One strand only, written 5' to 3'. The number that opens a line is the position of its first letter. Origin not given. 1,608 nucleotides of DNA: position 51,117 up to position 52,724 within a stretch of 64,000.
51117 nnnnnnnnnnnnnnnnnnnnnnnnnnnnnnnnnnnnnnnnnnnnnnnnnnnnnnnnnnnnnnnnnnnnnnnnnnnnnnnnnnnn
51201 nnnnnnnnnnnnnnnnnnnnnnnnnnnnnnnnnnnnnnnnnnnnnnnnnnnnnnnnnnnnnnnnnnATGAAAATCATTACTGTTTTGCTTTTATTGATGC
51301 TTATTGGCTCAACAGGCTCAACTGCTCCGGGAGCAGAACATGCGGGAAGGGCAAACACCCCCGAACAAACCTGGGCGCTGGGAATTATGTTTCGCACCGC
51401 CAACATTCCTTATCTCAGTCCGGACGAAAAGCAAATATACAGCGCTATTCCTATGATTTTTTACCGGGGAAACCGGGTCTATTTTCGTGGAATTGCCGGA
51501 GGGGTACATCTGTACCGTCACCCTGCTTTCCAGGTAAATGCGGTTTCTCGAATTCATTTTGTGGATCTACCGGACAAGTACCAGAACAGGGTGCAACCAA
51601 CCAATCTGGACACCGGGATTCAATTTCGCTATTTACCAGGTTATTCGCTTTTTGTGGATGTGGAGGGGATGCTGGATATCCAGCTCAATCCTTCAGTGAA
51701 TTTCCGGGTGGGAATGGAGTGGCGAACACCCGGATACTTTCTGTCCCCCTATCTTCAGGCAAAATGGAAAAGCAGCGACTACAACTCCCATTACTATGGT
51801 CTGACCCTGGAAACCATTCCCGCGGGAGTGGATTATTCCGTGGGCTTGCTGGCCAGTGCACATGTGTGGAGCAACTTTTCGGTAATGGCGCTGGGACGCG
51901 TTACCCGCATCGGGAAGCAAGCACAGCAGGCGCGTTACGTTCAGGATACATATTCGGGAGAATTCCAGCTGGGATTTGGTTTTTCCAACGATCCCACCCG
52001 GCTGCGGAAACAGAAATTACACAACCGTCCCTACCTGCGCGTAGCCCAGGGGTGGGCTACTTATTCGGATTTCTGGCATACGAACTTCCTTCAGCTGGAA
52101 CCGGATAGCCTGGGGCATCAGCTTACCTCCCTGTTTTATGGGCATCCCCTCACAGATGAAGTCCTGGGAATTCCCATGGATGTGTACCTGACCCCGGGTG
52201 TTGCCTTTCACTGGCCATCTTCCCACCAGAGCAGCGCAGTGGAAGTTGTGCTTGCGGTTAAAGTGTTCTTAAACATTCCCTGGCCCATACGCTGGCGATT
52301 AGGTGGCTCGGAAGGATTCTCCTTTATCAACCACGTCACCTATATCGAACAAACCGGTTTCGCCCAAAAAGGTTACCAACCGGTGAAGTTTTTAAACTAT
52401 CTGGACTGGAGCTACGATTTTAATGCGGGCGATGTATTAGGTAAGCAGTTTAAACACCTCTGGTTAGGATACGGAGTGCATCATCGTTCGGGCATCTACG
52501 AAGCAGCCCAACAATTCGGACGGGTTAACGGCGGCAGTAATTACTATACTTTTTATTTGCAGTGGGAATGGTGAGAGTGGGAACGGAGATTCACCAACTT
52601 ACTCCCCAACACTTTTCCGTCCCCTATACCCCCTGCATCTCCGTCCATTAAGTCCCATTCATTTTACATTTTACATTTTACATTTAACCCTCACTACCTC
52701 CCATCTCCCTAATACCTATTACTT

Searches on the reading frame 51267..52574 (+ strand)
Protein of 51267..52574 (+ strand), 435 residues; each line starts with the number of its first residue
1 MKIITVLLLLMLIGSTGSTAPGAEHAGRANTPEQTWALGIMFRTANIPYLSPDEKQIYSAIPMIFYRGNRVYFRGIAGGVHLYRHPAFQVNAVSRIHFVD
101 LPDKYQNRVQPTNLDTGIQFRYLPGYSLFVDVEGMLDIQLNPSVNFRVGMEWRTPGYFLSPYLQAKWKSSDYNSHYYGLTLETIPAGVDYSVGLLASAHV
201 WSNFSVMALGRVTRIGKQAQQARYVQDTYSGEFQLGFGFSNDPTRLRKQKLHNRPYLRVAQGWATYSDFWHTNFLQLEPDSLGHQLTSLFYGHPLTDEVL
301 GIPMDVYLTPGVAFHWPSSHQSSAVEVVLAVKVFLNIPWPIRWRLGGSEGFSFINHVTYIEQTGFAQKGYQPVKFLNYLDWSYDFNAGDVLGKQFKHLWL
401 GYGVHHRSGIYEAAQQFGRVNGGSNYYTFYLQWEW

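Call 58: search_protein_families(library=pfam, proteins=[window:51267-52574:+], max_evalue=0.0001)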
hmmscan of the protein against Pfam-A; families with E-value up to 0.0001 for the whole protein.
window:51267-52574:+ (435 aa): 1 family
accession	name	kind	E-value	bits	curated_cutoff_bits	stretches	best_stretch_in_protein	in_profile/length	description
PF06629.18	MipA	-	8.8e-14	52.6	24.2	1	53-239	15-219/221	MltA-interacting protein MipA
